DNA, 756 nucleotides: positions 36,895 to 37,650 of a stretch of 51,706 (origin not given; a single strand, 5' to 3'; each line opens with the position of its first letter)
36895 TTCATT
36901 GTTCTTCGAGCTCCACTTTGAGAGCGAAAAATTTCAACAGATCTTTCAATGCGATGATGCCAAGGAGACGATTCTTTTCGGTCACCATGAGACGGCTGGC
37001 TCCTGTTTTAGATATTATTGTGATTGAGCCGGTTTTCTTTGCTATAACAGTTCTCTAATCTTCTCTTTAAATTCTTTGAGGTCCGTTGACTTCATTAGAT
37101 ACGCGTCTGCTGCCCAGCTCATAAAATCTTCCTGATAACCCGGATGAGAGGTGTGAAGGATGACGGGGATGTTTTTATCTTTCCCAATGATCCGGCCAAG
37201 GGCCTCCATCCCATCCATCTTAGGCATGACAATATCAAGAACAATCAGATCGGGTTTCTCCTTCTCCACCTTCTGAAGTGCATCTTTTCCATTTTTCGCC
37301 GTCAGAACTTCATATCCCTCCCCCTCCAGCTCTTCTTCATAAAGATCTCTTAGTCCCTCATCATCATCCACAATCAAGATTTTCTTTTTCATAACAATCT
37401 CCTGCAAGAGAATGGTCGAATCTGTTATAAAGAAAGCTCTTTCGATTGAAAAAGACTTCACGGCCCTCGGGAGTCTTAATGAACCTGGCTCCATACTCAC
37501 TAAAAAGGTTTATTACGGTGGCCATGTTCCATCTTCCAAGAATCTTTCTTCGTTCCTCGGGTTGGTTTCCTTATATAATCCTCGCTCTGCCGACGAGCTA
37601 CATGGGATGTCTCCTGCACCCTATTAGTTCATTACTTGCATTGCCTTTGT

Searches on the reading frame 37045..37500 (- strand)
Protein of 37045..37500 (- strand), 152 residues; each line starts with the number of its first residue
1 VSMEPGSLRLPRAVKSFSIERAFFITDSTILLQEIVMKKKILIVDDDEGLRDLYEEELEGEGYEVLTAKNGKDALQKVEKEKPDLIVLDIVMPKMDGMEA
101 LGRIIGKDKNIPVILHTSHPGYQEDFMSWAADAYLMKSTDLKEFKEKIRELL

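Call 46: search_protein_families(library=pfam, proteins=[window:37045-37500:-], max_evalue=0.00001)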
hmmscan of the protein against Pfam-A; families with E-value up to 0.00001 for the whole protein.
window:37045-37500:- (152 aa): 1 family
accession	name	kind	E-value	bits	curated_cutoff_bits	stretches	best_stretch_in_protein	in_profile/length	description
PF00072.30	Response_reg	-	3e-26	92.2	30.2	1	41-149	1-111/111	Response regulator receiver domain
